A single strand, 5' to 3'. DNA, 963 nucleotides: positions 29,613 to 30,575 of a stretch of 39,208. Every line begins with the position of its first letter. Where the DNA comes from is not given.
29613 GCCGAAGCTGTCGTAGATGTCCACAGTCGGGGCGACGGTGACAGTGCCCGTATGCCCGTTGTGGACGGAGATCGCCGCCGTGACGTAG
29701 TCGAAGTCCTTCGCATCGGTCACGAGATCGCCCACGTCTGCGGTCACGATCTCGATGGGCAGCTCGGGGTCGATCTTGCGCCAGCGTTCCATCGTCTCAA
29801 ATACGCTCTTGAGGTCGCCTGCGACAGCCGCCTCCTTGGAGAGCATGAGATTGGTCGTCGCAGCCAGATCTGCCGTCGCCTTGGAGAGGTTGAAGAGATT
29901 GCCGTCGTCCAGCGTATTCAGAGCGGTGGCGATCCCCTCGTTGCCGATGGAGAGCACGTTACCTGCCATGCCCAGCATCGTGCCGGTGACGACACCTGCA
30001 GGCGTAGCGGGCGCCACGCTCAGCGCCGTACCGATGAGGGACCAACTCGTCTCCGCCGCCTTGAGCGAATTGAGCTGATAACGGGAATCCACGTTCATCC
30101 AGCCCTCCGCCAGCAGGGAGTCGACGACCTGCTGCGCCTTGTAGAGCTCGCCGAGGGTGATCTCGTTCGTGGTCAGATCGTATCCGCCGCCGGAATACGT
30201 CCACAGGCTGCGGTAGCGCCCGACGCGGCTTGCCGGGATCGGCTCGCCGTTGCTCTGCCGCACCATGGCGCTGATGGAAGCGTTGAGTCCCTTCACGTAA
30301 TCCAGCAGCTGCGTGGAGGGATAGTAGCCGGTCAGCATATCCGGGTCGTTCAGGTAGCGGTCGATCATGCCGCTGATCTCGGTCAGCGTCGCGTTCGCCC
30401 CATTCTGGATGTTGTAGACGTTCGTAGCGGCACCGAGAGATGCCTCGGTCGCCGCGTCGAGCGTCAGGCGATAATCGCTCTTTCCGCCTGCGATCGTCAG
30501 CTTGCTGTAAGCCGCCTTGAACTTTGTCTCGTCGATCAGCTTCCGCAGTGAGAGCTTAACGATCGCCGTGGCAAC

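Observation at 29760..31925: About 720-aa alpha-helical module with a glycine-zipper hydrophobic segment embedded in an otherwise all-beta surface protein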

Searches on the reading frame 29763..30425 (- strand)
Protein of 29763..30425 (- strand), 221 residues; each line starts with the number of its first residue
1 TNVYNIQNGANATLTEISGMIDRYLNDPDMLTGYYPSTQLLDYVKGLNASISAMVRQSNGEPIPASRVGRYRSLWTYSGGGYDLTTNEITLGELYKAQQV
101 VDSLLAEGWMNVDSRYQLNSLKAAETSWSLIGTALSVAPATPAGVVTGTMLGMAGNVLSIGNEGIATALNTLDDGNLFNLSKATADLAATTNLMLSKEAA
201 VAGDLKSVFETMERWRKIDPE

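Call 38: find_related_loci(query=A2, collection=genome_contigs, flank=10000)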
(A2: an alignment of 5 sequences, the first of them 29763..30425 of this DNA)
Query A2 (221 aa) in genome_contigs; peptide patterns used: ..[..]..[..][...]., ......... (x = any residue, [..] = any of these).
91 stretches matched a pattern; 8 encode a relative of the query (tblastn E <= 1e-3); 8 distinct loci.
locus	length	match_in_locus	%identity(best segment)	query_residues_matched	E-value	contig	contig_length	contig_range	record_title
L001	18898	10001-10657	59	1-221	6e-83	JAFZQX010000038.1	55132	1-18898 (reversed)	MAG: Clostridia bacterium isolate RGIG8016 Water_buffalos_Rumen-1__c804877, whole genome shotgun sequence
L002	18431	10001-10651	57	1-221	7e-78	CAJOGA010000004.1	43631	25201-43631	uncultured Clostridia bacterium isolate Red_deer_3_mag_89 genome assembly, contig: scaffold_745, whole genome shotgun se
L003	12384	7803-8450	57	1-221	1e-74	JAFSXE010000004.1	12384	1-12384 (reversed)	MAG: Oscillospiraceae bacterium isolate RGIG3555 Goat_Rumen.Co__c56075, whole genome shotgun sequence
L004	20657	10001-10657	55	1-221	2e-74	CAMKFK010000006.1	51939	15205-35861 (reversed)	MAG: uncultured Clostridia bacterium isolate SRR12081302_bin.83_metaWRAP_v1.3_MAG genome assembly, contig: ERZ12289775.8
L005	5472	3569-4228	54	1-221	2e-74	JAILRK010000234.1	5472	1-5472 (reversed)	MAG: Oscillospiraceae bacterium isolate RUI382 k141_3155444_flag=0_multi=13.9756_len=5472, whole genome shotgun sequence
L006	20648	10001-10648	55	1-221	1e-71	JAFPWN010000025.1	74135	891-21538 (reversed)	MAG: Oscillospiraceae bacterium isolate RGIG1539 Goat_Abomasum-5__c244724, whole genome shotgun sequence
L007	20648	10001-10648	54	1-221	5e-71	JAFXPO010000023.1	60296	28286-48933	MAG: Oscillospiraceae bacterium isolate RGIG6629 Sheep_Rumen-1__c706667, whole genome shotgun sequence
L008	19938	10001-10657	52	1-220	1e-69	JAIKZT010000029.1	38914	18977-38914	MAG: Clostridia bacterium isolate RUI514 k141_2788265_flag=0_multi=11.6619_len=38914, whole genome shotgun sequence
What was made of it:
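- Tried and rejected: I repeated it with the closer C-terminal alignment (call 38).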

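Call 55: find_related_loci(query=A2, collection=metagenome_contigs, flank=10000)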
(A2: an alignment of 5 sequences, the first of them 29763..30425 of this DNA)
Query A2 (221 aa) in metagenome_contigs; peptide patterns used: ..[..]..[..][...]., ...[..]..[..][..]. (x = any residue, [..] = any of these).
152 stretches matched a pattern; 6 encode a relative of the query (tblastn E <= 1e-3); 6 distinct loci.
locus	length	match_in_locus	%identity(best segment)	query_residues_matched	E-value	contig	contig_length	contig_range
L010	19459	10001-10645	49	2-221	3e-65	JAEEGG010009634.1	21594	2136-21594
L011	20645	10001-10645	50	2-221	5e-63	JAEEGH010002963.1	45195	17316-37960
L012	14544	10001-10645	50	2-221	5e-63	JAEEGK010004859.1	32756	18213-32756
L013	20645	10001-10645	50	2-221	2e-62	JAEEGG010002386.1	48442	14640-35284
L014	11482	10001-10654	57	1-221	3e-77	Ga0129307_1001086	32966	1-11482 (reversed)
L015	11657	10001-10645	49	2-221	3e-65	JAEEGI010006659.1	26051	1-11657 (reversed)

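Call 76: find_homologous_proteins(query=A3, max_evalue=0.001)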
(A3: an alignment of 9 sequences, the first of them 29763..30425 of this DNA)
Query A3 (9 sequences) (221 aa, profile of the alignment): 2 proteins with E <= 0.001 among 5377 candidates.
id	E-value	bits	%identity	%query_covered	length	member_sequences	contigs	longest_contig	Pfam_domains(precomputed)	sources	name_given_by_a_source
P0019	4.8e-35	139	30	58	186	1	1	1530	-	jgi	-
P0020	3.4e-5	42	89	13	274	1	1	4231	-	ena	-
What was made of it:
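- Tried and rejected: With the C-terminal alignment it returned only two fragments (call 76).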
